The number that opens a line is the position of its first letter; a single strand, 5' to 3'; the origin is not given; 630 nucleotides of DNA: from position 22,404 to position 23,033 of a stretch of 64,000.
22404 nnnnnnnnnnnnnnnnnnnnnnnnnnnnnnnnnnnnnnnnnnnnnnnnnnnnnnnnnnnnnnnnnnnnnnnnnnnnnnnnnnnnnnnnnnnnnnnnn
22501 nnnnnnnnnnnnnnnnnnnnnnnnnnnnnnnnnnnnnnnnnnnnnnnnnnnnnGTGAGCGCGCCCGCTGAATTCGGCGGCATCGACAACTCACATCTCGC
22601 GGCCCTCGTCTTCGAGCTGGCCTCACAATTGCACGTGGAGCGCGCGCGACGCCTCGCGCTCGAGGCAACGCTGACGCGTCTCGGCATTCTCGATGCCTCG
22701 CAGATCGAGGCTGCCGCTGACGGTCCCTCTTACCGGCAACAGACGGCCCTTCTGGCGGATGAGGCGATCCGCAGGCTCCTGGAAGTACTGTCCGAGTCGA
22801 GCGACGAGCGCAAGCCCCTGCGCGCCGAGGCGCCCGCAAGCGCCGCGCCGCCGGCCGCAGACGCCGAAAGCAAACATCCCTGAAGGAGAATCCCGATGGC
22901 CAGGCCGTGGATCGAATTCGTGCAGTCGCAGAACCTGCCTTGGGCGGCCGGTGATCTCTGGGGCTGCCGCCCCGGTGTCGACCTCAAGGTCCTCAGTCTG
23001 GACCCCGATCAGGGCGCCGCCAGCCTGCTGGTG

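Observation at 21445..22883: Second coupled methyltransferase-like/partner pair in the same operon, after the MFS gene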

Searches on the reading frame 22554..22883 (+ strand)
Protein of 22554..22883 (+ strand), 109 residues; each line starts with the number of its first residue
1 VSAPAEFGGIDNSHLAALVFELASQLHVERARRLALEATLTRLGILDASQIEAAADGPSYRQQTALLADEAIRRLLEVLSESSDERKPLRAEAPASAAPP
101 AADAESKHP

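Call 5: search_protein_families(library=pfam, proteins=[window:22554-22883:+], max_evalue=0.01)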
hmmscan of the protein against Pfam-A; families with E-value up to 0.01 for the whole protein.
window:22554-22883:+ (109 aa): 0 families

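Call 7: search_protein_families(library=ncbifam, proteins=[window:22554-22883:+], max_evalue=0.01)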
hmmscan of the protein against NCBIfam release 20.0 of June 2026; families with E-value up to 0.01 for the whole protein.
window:22554-22883:+ (109 aa): 0 families

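Call 20: search_solved_structures(query=A1, max_evalue=10)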
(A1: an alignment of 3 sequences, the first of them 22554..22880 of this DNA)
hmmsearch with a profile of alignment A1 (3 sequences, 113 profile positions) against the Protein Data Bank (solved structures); distinct sequences matched with E-value up to 10: 2.
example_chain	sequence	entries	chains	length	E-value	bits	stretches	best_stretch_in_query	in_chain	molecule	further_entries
7alw_A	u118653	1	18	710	3.1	11.8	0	34-58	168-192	Low calcium response protein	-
7ane_q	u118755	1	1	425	5.8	10.9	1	35-97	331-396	mS26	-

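Call 23: find_homologous_proteins(query=A2, max_evalue=0.001)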
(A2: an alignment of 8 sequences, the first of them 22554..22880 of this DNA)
Query A2 (8 sequences) (109 aa, profile of the alignment): 1233 proteins with E <= 0.001 among 8000 candidates; the best 120 are listed.
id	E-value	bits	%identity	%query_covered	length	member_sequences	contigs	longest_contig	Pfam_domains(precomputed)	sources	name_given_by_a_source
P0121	1.6e-36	143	26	79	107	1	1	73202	-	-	-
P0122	3.3e-36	142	33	41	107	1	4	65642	-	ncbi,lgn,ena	ncbi:MAG TPA: hypothetical protein VF745_07240 [Steroidobacteraceae bacterium]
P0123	1.4e-35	140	32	61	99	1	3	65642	-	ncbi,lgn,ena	ncbi:MAG TPA: hypothetical protein VF745_07220 [Steroidobacteraceae bacterium]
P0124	3.0e-35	139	-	-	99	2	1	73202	-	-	-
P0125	1.5e-33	133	35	58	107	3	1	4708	-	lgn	-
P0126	1.6e-33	133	32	58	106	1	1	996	-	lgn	-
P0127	3.2e-33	132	32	58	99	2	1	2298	-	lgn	-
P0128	8.3e-33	131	28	79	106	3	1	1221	-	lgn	-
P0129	2.2e-32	130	32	58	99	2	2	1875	-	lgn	-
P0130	2.7e-32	129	-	-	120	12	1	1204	-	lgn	-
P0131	7.1e-32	128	27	77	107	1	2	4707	-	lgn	-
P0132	8.9e-32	128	-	-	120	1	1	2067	-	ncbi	ncbi:MAG: hypothetical protein ACRET2_08845 [Steroidobacteraceae bacterium]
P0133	1.3e-31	127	-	-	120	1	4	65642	-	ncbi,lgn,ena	ncbi:MAG TPA: hypothetical protein VF745_09075 [Steroidobacteraceae bacterium]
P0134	1.4e-31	127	28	81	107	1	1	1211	-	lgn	-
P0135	1.7e-31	127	34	29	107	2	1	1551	-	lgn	-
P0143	2.9e-29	120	36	53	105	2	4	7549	-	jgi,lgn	jgi:hypothetical protein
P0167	6.0e-27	112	-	-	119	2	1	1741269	-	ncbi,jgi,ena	jgi:hypothetical protein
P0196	2.3e-26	110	-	-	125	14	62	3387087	-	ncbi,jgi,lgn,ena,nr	ncbi:hypothetical protein AEM42_06565 [Betaproteobacteria bacterium UKL13-2]|jgi:hypothetical protei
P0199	2.4e-26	110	32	83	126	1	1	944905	-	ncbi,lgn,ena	-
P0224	5.4e-26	109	-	-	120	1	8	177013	-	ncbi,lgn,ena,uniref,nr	ncbi:hypothetical protein [uncultured Sphingomonas sp.]|uniref:hypothetical protein n=1 Tax=uncultur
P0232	6.9e-26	109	-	-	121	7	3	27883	-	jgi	jgi:polyhydroxyalkanoate synthesis regulator phasin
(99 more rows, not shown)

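Call 24: find_encoding_contigs(protein=P0196, flank=6000, max_places=2)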
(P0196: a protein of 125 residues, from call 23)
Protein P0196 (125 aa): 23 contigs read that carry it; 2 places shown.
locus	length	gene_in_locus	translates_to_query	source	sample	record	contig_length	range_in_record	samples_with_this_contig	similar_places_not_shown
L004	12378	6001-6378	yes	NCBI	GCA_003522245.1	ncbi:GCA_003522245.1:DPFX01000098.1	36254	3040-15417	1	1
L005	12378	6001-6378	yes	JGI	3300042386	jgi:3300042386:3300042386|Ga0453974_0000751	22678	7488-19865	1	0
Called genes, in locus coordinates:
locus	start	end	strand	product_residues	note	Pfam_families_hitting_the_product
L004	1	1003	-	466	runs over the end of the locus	PF14535:AMP-binding_C_2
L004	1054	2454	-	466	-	PF03972:MmgE_PrpD_N, PF19305:MmgE_PrpD_C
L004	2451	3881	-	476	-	PF03972:MmgE_PrpD_N, PF19305:MmgE_PrpD_C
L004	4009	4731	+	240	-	PF00392:GntR, PF07702:UTRA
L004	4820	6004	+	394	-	PF05175:MTS, PF01209:Ubie_methyltran, PF13489:Methyltransf_23, PF02390:Methyltransf_4, PF08241:Methyltransf_11, PF08242:Methyltransf_12, PF13649:Methyltransf_25, PF13847:Methyltransf_31, +1 more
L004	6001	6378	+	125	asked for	-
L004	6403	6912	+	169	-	PF12204:DUF3598_N (faint)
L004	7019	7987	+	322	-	PF13669:Glyoxalase_4 (faint), PF00903:Glyoxalase (weak)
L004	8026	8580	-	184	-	PF02627:CMD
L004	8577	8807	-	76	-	-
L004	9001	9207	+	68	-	-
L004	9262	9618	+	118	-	PF02452:PemK_toxin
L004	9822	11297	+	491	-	PF03130:HEAT_PBS (faint), PF13646:HEAT_2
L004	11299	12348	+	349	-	PF01555:N6_N4_Mtase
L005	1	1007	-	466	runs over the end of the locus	PF14535:AMP-binding_C_2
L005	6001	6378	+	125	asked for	-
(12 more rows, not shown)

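Call 25: find_encoding_contigs(protein=P0224, flank=6000, max_places=2)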
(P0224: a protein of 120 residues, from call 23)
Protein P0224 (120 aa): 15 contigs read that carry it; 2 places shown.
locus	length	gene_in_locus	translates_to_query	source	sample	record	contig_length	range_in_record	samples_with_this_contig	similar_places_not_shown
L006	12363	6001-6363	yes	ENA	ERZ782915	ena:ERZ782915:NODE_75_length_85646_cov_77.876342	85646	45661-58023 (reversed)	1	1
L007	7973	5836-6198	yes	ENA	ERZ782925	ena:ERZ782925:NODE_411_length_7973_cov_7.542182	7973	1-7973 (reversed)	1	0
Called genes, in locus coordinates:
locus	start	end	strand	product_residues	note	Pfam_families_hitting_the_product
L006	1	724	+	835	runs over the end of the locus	PF07715:Plug, PF00593:TonB_dep_Rec_b-barrel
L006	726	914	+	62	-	-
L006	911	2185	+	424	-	PF07690:MFS_1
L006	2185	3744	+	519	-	PF01565:FAD_binding_4, PF02913:FAD-oxidase_C (faint)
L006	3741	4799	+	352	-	PF00795:CN_hydrolase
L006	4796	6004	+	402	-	PF05175:MTS (weak), PF13489:Methyltransf_23, PF01209:Ubie_methyltran, PF02390:Methyltransf_4, PF08241:Methyltransf_11, PF08242:Methyltransf_12, PF13649:Methyltransf_25, PF13847:Methyltransf_31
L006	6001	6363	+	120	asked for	-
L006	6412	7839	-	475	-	PF00171:Aldedh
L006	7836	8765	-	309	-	PF01522:Polysacc_deac_1 (weak)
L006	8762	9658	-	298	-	PF01522:Polysacc_deac_1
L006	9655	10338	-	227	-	PF00857:Isochorismatase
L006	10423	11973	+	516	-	PF00561:Abhydrolase_1, PF12146:Hydrolase_4 (weak)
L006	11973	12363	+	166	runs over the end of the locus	-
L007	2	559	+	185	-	?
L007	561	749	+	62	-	-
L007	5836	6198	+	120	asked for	-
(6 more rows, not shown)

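Call 26: find_encoding_contigs(protein=P0167, flank=6000, max_places=2)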
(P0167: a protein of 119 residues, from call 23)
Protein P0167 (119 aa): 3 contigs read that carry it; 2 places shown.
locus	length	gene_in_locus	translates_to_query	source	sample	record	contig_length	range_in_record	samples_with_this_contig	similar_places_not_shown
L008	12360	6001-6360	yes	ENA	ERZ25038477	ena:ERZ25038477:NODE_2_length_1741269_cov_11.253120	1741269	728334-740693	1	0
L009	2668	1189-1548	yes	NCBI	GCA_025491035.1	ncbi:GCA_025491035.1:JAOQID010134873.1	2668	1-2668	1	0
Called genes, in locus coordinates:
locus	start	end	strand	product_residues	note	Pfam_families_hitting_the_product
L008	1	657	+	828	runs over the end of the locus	PF07715:Plug, PF00593:TonB_dep_Rec_b-barrel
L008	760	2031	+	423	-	PF07690:MFS_1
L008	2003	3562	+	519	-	PF01565:FAD_binding_4, PF02913:FAD-oxidase_C (weak)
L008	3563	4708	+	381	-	PF00795:CN_hydrolase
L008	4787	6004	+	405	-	PF01209:Ubie_methyltran, PF05175:MTS (weak), PF13489:Methyltransf_23, PF02390:Methyltransf_4, PF13847:Methyltransf_31, PF08241:Methyltransf_11, PF08242:Methyltransf_12, PF13649:Methyltransf_25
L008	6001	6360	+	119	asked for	-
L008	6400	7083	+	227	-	-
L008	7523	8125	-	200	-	PF00903:Glyoxalase (faint)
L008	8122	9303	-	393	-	PF02515:CoA_transf_3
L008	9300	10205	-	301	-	PF00682:HMGL-like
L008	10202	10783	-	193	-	PF00694:Aconitase_C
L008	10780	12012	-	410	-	PF00330:Aconitase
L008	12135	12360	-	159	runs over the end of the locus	-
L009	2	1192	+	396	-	?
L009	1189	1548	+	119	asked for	-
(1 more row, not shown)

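Call 47: search_protein_representatives(alignment_id=A5)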
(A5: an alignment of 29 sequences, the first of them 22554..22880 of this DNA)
Query: 29 sequences, 120 profile positions. Proteins with E-value up to 0.001 (for the whole library): 1626; up to 1e-10: 772; up to 1e-30: 19. The best 150 are listed.
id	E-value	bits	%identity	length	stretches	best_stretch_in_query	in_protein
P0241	2.7e-45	169.4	-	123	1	3-119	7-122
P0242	5.5e-39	149.0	-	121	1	3-119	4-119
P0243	2.8e-38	146.7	-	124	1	2-119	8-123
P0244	1.4e-36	141.2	-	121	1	1-116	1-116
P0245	1.5e-36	141.1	-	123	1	7-118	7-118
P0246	2.3e-36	140.5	-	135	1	3-117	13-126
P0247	4.8e-36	139.5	-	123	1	3-117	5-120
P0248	1.3e-35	138.1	-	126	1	7-118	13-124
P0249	1.6e-35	137.8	-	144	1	3-119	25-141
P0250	2.1e-35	137.5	-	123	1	7-119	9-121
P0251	1.1e-34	135.2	-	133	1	5-117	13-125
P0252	5.4e-34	132.9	-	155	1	3-108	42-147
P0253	2.4e-33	130.8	-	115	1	2-89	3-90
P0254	5.9e-33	129.5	-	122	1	2-118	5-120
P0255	3.3e-32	127.1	-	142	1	5-118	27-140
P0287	4.1e-27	110.7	-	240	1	13-117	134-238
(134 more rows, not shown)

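Call 49: search_protein_families(library=pfam, alignment_id=A5, max_evalue=5)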
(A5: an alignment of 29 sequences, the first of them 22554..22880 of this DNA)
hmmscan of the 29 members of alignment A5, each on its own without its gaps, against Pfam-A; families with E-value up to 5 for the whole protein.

A. member 1, window:22554-22880:+ (109 aa): 0 families

B. families by the number of members that match (of 29 scanned): 20 families
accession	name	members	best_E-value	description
PF05321.16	HHA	4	0.074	Haemolysin expression modulating protein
PF19939.4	DUF6401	2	0.048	Family of unknown function (DUF6401)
PF04456.17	DUF503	2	0.053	Protein of unknown function (DUF503)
PF24391.1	HD-CE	2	0.062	HD-CE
PF21313.2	EthR_C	1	0.0064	Transcriptional regulator EthR, C-terminal domain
PF24375.1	DUF7531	1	0.034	Family of unknown function (DUF7531)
PF06667.17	PspB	1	0.04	Phage shock protein B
PF06426.19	SATase_N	1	0.045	Serine acetyltransferase, N-terminal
PF07524.19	Bromo_TP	1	0.062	Bromodomain associated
PF05227.19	CHASE3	1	0.063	CHASE3 domain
PF04795.17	PAPA-1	1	0.082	PAPA-1-like conserved region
PF17762.8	HTH_ParB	1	0.1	ParB HTH domain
PF05979.17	DUF896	1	0.11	Bacterial protein of unknown function (DUF896)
PF02939.21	UcrQ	1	0.13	UcrQ family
PF25181.1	Phage_Bbp19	1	0.13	Bbp19-like phage protein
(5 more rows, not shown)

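Call 58: find_encoding_contigs(protein=P0199, flank=5000, max_places=1)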
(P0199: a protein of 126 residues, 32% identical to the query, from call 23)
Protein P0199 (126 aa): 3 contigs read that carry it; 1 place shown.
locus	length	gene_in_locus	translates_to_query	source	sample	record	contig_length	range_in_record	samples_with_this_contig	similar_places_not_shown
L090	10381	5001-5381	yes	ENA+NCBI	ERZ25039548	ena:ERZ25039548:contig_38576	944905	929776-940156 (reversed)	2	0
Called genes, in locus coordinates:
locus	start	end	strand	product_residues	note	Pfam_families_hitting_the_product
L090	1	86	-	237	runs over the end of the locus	-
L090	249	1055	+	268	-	PF00392:GntR, PF07702:UTRA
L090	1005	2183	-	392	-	PF02515:CoA_transf_3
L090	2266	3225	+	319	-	PF00682:HMGL-like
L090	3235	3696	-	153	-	-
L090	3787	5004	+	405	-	PF01209:Ubie_methyltran, PF13489:Methyltransf_23, PF02390:Methyltransf_4 (weak), PF08241:Methyltransf_11, PF08242:Methyltransf_12, PF13649:Methyltransf_25, PF13847:Methyltransf_31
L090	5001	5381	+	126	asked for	-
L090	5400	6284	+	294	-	-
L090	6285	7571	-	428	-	PF07690:MFS_1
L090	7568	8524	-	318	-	PF00795:CN_hydrolase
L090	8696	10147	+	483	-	PF00171:Aldedh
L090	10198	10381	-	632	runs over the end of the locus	PF00724:Oxidored_FMN, PF07992:Pyr_redox_2 (faint), PF13450:NAD_binding_8 (weak)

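Call 59: find_encoding_contigs(protein=P0143, flank=5000, max_places=2)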
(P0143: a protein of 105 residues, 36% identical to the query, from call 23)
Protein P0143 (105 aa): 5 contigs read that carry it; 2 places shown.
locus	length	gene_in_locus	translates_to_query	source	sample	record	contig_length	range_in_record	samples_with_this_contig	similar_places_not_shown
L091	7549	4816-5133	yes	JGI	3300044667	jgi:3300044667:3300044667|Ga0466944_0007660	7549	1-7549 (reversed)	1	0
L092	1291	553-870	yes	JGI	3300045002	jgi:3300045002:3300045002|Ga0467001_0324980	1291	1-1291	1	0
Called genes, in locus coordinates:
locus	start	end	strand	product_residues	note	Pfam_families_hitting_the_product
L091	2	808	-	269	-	?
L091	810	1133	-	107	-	-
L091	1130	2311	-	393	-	PF01209:Ubie_methyltran, PF05175:MTS (weak), PF13489:Methyltransf_23, PF08241:Methyltransf_11, PF08242:Methyltransf_12, PF13649:Methyltransf_25, PF13847:Methyltransf_31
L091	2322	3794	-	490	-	PF01979:Amidohydro_1, PF07969:Amidohydro_3 (weak)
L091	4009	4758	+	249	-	PF00392:GntR, PF07702:UTRA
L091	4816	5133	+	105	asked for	-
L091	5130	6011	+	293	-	-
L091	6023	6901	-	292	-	-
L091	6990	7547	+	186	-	?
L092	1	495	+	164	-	?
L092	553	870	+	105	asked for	-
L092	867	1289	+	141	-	?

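Call 68: predict_structure(alignment_id=A5)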
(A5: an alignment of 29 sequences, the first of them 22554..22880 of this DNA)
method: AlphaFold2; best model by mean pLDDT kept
length: 109 residues; sequences in the alignment: 29
mean_pLDDT: 78.4   pTM: 0.50
mean pLDDT of the five models: 78.4, 78.2, 77.8, 74.8, 73.8
residues with pLDDT >= 90: 44; 70-90: 29; 50-70: 26; < 50: 10
segments of 3 or more residues with pLDDT < 50: 87-94
pLDDT, mean of each block of 10 residues (from residue 1): 64 84 92 96 93 91 93 83 57 52 54
secondary structure, 60 per line:
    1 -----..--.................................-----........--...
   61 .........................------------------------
elements in order: H12-42 H48-55 H58-85

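Call 70: find_encoding_contigs(protein=P0287, flank=5000, max_places=2)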
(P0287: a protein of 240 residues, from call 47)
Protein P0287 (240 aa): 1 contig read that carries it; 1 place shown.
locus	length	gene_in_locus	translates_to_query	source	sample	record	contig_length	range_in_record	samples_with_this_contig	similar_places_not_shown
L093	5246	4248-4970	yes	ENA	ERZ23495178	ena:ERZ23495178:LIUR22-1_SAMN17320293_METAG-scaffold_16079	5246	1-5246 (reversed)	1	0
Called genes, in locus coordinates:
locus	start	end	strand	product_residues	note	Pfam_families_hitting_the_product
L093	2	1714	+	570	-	?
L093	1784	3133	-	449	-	-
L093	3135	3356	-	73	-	-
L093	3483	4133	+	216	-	-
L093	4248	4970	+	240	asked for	PF07382:HC2 (weak)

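Call 71: fold_search(model_id=the predicted structure, library=pdb)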
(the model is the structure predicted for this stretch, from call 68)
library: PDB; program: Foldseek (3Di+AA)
matches with E <= 10: 7; with E <= 0.001: 0
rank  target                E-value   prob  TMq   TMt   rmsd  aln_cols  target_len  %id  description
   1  8cw4_1A               4.9e+00  0.10  0.32  0.45   7.5        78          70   15  CryoEM structure of the N-pilus from Escherichia coli (released 2023-02-01)
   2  1ugr_A                5.6e+00  0.20  0.27  0.15   1.9        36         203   36  Crystal structure of aT109S mutant of Co-type nitrile hydratase (released 2004-06-17)
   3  1ire_A                5.6e+00  0.18  0.27  0.15   2.0        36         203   36  Crystal Structure of Co-type nitrile hydratase from Pseudonocardia thermophila (released 2002-10-01)
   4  7sjz_A                5.6e+00  0.18  0.27  0.15   2.0        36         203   36  Crystal structure of aS162A mutant of Co-type nitrile hydratase from Pseudonocardia thermophila (released 2021-12-15)
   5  7qou_A                6.5e+00  0.13  0.28  0.15  12.9        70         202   20  A mutant of the nitrile hydratase from Geobacillus pallidus having enhanced thermostability (released 2023-01-18)
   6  8i6n_A                7.0e+00  0.10  0.24  0.13   7.4        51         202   24  Crystal structure of Co-type nitrile hydratase mutant from Pseudomonas thermophila - L6T (released 2024-02-14)
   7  7qoy_A                8.2e+00  0.11  0.28  0.15  13.0        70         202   20  A mutant of the nitrile hydratase from Geobacillus pallidus having enhanced thermostability (released 2023-01-18)
